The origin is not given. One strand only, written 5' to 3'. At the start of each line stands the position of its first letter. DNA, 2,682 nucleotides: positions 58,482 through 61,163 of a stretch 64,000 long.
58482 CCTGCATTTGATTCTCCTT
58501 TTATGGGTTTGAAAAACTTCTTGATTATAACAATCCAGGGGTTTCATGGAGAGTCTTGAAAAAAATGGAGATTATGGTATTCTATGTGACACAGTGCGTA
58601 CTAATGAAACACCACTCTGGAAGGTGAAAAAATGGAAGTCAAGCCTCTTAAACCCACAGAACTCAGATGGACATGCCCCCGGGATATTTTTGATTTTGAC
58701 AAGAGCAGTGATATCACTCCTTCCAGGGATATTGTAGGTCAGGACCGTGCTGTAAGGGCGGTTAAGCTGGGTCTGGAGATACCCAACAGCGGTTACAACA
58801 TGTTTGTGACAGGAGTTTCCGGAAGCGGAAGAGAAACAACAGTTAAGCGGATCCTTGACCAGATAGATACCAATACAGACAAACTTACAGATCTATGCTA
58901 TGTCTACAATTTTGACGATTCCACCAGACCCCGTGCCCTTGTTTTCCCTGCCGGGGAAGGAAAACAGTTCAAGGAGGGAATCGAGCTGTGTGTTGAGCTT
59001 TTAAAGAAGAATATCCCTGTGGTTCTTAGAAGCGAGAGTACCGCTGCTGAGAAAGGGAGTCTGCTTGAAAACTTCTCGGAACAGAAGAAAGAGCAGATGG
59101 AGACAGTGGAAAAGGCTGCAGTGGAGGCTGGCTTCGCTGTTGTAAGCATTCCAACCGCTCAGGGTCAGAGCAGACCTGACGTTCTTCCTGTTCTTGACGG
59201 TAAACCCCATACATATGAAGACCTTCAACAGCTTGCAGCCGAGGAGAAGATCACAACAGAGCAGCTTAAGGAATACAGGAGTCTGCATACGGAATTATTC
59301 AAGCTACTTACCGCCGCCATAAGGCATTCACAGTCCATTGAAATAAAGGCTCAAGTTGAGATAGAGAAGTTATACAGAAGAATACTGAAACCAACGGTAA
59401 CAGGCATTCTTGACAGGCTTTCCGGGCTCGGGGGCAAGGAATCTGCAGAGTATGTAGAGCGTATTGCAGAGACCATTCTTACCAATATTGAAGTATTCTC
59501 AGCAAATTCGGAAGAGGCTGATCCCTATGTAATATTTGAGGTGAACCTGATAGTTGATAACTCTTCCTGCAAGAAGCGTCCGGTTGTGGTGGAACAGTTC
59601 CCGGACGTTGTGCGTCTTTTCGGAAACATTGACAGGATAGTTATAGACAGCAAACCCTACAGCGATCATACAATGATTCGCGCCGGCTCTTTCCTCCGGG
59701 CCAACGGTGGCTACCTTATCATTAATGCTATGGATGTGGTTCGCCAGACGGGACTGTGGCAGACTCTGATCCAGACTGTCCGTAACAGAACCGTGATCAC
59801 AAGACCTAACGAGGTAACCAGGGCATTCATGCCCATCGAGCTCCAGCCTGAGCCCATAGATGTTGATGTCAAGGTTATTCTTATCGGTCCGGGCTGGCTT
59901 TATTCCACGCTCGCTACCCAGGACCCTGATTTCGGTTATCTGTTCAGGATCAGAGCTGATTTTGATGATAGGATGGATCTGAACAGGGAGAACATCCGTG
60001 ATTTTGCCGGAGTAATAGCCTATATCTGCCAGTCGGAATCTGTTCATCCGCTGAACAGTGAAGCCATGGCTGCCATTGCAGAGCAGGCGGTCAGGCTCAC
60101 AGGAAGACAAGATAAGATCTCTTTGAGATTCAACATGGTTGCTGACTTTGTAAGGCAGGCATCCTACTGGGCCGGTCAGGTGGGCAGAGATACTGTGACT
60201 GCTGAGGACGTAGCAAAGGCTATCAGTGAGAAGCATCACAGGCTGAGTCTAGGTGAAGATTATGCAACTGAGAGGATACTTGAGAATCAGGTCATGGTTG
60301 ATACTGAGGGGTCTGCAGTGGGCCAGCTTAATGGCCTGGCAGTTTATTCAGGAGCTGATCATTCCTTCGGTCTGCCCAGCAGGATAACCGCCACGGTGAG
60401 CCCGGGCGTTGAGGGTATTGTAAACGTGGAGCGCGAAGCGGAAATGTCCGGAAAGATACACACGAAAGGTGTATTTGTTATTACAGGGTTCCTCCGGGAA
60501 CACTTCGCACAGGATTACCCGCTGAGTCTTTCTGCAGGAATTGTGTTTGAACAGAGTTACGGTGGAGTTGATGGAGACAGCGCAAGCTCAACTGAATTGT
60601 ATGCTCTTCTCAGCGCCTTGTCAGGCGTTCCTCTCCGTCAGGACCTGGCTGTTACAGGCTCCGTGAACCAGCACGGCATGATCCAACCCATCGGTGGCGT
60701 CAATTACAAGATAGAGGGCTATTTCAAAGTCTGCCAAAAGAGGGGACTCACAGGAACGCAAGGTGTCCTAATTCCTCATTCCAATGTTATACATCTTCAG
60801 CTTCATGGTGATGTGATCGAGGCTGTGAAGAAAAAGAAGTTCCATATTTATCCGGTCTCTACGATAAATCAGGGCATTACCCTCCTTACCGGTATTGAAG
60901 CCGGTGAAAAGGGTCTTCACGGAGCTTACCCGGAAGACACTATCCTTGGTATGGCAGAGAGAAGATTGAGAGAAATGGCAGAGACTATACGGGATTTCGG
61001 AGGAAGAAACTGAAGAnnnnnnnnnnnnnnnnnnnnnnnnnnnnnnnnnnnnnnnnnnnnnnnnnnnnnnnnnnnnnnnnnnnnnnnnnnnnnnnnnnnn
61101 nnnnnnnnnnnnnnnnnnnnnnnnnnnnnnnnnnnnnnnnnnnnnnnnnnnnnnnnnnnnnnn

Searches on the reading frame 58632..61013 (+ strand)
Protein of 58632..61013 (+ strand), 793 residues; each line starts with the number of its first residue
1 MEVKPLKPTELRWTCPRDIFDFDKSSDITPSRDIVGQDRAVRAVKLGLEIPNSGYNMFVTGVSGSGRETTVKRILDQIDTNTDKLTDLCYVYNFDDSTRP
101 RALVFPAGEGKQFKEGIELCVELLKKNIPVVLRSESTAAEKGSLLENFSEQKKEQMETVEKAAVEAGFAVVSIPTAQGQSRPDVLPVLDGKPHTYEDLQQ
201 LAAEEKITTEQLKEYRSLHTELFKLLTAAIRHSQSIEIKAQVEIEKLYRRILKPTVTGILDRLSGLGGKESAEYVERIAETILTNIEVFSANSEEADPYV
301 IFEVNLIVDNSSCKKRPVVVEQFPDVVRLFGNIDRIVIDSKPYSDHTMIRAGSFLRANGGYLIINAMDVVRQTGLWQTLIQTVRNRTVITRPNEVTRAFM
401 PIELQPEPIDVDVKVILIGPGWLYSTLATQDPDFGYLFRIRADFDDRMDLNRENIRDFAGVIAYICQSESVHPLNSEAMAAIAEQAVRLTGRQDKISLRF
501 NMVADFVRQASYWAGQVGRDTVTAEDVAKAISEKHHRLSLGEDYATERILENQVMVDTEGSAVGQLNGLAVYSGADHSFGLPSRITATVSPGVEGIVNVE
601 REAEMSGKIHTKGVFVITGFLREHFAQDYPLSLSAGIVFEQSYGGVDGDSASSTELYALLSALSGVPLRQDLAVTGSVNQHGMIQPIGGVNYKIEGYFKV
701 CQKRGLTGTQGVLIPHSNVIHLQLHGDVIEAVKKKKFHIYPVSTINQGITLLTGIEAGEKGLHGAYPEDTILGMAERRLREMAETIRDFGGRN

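Call 74: search_protein_families(library=pfam, proteins=[window:58632-61013:+], max_evalue=0.0001)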
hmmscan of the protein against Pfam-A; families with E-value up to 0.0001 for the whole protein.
window:58632-61013:+ (793 aa): 4 families
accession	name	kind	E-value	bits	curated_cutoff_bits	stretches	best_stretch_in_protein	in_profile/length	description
PF13654.12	AAA_32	-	1.8e-37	128.7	21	1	315-445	2-133/133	LonB-like, AAA domain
PF20436.4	LonB_AAA-LID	-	2.2e-19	69.7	22.4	1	473-537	1-65/65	Archaeal LonB, AAA+ ATPase LID domain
PF20437.3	LonC_helical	-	3.6e-14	52.9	24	1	87-118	1-32/34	Lon-like LonC helical domain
PF05362.19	Lon_C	-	3.7e-09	36.9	21.1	1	647-747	108-197/205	Lon protease (S16) C-terminal proteolytic domain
